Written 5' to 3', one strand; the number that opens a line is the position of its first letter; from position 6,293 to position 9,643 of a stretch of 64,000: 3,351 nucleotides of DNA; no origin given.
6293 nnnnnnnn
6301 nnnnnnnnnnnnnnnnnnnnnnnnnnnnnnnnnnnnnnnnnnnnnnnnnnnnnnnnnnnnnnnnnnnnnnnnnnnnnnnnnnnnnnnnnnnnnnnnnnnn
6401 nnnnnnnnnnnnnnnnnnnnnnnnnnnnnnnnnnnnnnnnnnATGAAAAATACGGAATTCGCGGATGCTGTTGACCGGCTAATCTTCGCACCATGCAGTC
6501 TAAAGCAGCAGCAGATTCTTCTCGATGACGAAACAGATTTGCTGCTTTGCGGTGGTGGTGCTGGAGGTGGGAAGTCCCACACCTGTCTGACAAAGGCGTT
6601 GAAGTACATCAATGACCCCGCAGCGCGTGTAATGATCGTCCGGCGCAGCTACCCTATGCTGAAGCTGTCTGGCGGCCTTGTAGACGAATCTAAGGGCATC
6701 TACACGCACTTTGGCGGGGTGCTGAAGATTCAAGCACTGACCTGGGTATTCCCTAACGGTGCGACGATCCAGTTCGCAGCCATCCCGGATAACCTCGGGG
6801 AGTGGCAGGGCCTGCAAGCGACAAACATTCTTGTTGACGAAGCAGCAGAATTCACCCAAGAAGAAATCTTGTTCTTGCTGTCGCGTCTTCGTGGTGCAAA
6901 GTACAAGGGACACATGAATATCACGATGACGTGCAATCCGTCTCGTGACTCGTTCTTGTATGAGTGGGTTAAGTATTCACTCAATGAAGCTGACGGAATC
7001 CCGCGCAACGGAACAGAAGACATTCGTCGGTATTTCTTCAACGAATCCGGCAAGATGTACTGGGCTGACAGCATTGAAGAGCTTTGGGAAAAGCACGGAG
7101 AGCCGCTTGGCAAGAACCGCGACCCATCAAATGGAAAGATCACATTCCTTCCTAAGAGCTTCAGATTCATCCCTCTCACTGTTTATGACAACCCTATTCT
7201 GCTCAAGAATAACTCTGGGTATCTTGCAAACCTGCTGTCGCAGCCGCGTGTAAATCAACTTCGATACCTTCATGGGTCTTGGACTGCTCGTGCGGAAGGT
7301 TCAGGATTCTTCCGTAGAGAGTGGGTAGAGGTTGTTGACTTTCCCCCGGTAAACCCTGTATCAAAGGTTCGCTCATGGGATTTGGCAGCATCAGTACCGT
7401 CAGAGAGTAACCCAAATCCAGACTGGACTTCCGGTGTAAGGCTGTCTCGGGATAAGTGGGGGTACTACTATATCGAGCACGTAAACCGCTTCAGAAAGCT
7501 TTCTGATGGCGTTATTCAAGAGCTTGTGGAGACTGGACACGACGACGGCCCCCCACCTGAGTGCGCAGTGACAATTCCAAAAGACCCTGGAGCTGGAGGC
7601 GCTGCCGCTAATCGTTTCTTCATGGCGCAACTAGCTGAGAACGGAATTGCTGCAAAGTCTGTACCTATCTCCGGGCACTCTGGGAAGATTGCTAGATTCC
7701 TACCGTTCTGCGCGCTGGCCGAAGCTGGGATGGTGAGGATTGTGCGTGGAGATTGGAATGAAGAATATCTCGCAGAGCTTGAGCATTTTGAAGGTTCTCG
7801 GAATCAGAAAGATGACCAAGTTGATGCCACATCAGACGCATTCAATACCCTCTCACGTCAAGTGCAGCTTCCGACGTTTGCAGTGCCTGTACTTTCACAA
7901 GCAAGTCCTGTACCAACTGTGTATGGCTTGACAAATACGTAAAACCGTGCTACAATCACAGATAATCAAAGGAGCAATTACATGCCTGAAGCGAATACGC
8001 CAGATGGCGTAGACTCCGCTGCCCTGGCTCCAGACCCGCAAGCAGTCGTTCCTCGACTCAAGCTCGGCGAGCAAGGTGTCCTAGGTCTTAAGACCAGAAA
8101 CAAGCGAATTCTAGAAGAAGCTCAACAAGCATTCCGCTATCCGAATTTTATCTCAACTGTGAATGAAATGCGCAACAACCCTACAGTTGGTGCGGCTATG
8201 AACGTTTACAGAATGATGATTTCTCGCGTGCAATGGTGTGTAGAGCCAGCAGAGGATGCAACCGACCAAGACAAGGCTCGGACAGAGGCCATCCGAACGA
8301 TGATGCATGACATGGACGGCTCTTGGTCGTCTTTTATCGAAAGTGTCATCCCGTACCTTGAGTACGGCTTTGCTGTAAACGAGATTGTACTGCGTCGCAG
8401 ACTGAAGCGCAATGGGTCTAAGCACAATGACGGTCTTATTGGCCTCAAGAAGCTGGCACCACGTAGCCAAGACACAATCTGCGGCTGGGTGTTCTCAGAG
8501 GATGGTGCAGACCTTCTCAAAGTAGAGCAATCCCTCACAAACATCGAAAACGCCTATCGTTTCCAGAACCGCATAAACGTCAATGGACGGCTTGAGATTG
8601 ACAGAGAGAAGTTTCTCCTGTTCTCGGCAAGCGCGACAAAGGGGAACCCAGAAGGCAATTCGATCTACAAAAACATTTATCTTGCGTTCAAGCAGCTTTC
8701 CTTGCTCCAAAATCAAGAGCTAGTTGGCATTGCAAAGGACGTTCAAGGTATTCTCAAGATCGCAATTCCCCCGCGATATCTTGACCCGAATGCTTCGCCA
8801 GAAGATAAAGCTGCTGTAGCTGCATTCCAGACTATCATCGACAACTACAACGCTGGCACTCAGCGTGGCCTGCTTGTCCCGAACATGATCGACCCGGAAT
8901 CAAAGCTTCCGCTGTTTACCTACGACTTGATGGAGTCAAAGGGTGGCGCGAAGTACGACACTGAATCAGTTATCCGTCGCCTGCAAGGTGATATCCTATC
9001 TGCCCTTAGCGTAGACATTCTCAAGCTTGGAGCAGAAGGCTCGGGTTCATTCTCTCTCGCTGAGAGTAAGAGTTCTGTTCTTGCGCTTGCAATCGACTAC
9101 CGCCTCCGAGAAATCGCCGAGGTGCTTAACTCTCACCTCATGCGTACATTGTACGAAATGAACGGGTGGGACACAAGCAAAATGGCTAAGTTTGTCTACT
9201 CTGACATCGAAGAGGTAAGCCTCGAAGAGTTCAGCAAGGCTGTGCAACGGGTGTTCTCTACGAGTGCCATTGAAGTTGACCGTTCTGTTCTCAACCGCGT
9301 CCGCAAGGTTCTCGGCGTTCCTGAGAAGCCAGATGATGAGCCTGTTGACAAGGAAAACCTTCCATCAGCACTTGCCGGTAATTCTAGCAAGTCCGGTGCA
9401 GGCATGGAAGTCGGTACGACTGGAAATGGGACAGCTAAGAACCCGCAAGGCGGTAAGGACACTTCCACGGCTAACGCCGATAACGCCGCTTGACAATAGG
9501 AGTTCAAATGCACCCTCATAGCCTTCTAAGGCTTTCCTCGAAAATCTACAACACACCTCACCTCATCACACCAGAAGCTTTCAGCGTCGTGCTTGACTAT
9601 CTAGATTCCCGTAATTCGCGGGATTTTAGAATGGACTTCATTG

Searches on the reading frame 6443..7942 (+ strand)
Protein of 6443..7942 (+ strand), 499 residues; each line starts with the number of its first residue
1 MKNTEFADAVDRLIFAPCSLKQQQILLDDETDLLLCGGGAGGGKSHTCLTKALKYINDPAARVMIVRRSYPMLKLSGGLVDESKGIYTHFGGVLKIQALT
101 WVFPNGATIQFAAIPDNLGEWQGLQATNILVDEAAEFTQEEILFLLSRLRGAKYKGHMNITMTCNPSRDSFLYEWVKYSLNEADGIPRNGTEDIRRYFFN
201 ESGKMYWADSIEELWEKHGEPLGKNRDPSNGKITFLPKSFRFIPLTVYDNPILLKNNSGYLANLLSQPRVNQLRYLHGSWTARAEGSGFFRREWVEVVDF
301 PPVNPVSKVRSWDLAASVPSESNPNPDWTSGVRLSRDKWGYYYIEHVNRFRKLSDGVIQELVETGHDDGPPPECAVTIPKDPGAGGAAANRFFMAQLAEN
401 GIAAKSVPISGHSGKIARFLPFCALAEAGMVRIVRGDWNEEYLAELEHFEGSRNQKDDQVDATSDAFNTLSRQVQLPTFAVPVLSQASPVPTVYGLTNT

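Call 10: search_protein_families(library=phrogs, proteins=[window:6443-7942:+], max_evalue=0.01)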
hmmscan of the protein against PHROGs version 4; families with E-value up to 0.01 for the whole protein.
window:6443-7942:+ (499 aa): 10 families
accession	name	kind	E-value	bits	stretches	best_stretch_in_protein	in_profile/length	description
phrog_979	-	head and packaging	1.2e-147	494.3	1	7-483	143-612/642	terminase large subunit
phrog_9526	-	head and packaging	5.9e-39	135.2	1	14-282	7-272/280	terminase large subunit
phrog_9453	-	head and packaging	5.8e-37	128.5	1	279-483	2-223/233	terminase large subunit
phrog_12171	-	head and packaging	2e-25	90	1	375-473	6-98/110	terminase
phrog_2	-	head and packaging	2.5e-20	73.8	1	19-462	267-584/807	terminase large subunit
phrog_38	-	head and packaging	2.4e-16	60.6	1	283-476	521-709/760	terminase large subunit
phrog_3717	-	head and packaging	5.8e-06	26.9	1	38-170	30-168/277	terminase large subunit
phrog_5573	-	head and packaging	0.00029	21.3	1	404-469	165-233/250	terminase large subunit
phrog_170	-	other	0.00045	20.7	0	22-76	79-135/323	PhoH-like phosphate starvation-inducible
phrog_15848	-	head and packaging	0.0035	17.7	0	21-154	8-142/272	terminase large subunit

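Call 11: search_protein_families(library=pfam, proteins=[window:6443-7942:+], max_evalue=0.01)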
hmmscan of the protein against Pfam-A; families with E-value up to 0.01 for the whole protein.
window:6443-7942:+ (499 aa): 4 families
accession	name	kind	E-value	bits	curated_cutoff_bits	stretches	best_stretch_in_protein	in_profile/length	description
PF03237.21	Terminase_6N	-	3.2e-14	53.5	22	1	36-296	2-214/215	Terminase large subunit, T4likevirus-type, N-terminal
PF17289.8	Terminase_6C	-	6.1e-13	49.5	22.6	1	311-468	2-153/155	Terminase RNaseH-like domain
PF04466.19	Terminase_3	-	0.00012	22.1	23.2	1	38-170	9-141/201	Phage terminase large subunit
PF02562.22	PhoH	-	0.0043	17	27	0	29-68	17-56/205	PhoH-like protein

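Call 12: search_dna_similar(query=window:6443-7942:+, collection=phages, mode=protein, max_rows=25)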
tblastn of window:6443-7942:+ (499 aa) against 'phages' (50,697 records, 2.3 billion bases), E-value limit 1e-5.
Records with a match: 1357; places in all: 1365; records where one place covers at least 80% of the query: 1146.
Best place of each record, by identity: <60% 1357.
By first word of the organism name: Escherichia 341; Pseudomonas 231; Vibrio 146; Rheinheimera 115; Salmonella 97; Acinetobacter 93; Klebsiella 40; Erwinia 35; Shigella 24; Campylobacter 24; and 47 more.
By host as written in the record: - 194; Rheinheimera sp. BAL341 115; Escherichia coli 99; Pseudomonas aeruginosa 71; Escherichia coli K-12 MG1655 50; Acinetobacter baumannii 37; Pseudomonas aeruginosa PAO1 26; Campylobacter jejuni 22; and 346 more.
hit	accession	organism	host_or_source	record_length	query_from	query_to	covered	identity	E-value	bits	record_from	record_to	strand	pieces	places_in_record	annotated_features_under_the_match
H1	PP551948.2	Pseudomonas phage UNO-G1W1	Pseudomonas fluorescens Migula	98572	10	489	96%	41.5%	7e-106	352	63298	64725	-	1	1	terminase large subunit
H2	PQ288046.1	Pseudomonas phage XD2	Pseudomonas aeruginosa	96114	10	488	96%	40.9%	2e-102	342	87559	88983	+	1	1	none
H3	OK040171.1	Pseudomonas phage PHB09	Pseudomonas syringae pv. actinidiae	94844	10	489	96%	40.7%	2e-99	333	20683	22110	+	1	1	terminase large subunit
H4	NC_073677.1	Pseudomonas phage PHB09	Pseudomonas syringae pv. actinidiae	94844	10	489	96%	40.7%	2e-99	333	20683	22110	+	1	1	terminase large subunit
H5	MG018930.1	Pseudomonas phage ventosus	Pseudomonas syringae pv. avii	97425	14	489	95%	41.0%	7e-103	343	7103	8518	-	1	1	terminase-like family protein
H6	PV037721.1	Pseudomonas phage Bitten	Pseudomonas protegens ERG2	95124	14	499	97%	39.8%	2e-101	339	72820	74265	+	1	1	terminase large subunit | portal protein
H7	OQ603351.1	Pseudomonas phage Ep020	Pseudomonas sp. AY2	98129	10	489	96%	40.2%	6e-98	329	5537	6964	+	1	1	record has no annotation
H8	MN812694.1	Pectobacterium phage Bobbio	Dickeya dianthicola F101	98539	10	489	96%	40.2%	8e-97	326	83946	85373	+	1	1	record has no annotation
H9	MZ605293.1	Pseudomonas phage UAVern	Pseudomonas sp.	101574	14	489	95%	40.5%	4e-103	344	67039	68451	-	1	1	putative terminase large subunit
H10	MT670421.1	Pseudomonas phage phiPsa381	Pseudomonas syringae pv. actinidiae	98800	10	489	96%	40.0%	3e-98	330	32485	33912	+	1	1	terminase large subunit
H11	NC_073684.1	Pseudomonas phage phiPsa381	Pseudomonas syringae pv. actinidiae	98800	10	489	96%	40.0%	3e-98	330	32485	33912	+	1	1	terminase large subunit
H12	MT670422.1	Pseudomonas phage phiPsa397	Pseudomonas syringae pv. actinidiae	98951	10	489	96%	40.0%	3e-98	330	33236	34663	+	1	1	terminase large subunit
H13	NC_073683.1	Pseudomonas phage phiPsa397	Pseudomonas syringae pv. actinidiae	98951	10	489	96%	40.0%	3e-98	330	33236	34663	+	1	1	terminase large subunit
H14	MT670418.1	Pseudomonas phage phiPsa300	Pseudomonas syringae pv. actinidiae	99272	10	489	96%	40.0%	3e-98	330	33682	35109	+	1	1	terminase large subunit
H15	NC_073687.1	Pseudomonas phage phiPsa300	Pseudomonas syringae pv. actinidiae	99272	10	489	96%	40.0%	3e-98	330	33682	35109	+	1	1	terminase large subunit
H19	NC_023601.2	Pseudomonas phage phiPsa374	Pseudomonas syringae pv. actinidiae ...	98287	10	489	96%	40.0%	4e-98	330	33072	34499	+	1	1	terminase large subunit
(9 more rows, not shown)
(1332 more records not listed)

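Call 39: get_annotated_region(hit=H19, flank=9000)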
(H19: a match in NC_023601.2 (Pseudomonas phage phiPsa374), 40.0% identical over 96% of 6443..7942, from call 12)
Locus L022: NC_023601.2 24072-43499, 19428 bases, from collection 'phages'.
description: Pseudomonas phage phiPsa374, complete genome.
organism: Pseudomonas phage phiPsa374 (NCBI taxid 1458843)
taxonomy: Viruses; Duplodnaviria; Heunggongvirae; Uroviricota; Caudoviricetes; Otagovirus; Otagovirus Psa374
host: Pseudomonas syringae pv. actinidiae ICMP 18800; source: soil; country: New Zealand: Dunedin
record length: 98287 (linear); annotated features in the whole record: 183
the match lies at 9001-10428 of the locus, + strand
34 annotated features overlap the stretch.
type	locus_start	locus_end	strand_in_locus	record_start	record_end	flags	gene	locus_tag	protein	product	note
CDS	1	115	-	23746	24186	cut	-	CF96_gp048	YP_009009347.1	hypothetical protein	-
CDS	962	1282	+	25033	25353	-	-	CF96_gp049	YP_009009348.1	hypothetical protein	-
tRNA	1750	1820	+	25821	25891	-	-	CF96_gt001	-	tRNA-Val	tRNA-Val-TAC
CDS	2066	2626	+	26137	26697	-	-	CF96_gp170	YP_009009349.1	hypothetical protein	-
tRNA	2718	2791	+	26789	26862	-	-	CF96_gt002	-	tRNA-Trp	-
tRNA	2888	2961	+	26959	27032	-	-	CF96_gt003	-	tRNA-Arg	tRNA-Arg-TCT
CDS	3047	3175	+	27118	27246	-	-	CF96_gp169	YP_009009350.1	hypothetical protein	-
tRNA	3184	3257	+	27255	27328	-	-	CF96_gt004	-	tRNA-Glu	tRNA-Glu-TTC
tRNA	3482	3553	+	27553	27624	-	-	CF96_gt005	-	tRNA-Ile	tRNA-Ile-GAT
tRNA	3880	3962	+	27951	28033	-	-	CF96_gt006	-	tRNA-Asn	tRNA-Pseudo-GTT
tRNA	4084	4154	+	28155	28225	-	-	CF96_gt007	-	tRNA-Pro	tRNA-Pro-TGG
CDS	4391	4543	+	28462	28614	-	-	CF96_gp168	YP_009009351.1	hypothetical protein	-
tRNA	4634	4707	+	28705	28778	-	-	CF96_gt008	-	tRNA-Leu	tRNA-Leu-TAG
tRNA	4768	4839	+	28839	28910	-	-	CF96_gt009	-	tRNA-Cys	tRNA-Cys-GCA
tRNA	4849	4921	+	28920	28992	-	-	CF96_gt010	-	tRNA-Gly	tRNA-Gly-TCC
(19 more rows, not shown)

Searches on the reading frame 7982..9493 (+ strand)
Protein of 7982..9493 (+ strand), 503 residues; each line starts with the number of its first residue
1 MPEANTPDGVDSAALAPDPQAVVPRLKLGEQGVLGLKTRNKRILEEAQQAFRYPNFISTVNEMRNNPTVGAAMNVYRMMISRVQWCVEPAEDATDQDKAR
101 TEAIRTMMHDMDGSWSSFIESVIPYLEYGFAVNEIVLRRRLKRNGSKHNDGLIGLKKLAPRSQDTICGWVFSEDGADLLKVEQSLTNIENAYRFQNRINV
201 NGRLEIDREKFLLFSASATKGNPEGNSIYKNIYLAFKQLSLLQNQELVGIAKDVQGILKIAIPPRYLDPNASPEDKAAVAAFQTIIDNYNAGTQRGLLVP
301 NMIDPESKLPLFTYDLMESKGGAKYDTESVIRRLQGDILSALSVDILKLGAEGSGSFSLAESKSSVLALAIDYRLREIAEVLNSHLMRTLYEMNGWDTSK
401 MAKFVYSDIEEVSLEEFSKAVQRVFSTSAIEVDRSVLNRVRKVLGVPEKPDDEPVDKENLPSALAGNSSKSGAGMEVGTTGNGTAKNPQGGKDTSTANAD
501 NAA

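Call 10: search_protein_families(library=phrogs, proteins=[window:7982-9493:+], max_evalue=0.01)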
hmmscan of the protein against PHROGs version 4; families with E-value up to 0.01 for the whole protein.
window:7982-9493:+ (503 aa): 3 families
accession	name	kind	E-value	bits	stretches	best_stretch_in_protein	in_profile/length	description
phrog_113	-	head and packaging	3.2e-70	238.6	1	37-482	52-437/1272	portal protein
phrog_30239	-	unknown function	2.4e-09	37.8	1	59-306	63-322/349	-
phrog_28799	-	unknown function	0.00028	21.9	1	21-166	19-164/178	-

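Call 11: search_protein_families(library=pfam, proteins=[window:7982-9493:+], max_evalue=0.01)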
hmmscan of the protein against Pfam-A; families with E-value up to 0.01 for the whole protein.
window:7982-9493:+ (503 aa): 1 family
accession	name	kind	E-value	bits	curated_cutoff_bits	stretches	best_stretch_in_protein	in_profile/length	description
PF06074.18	Portal_Mu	-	2.8e-22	79.9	23.9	1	60-434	4-327/336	Portal protein of Mu bacteriophage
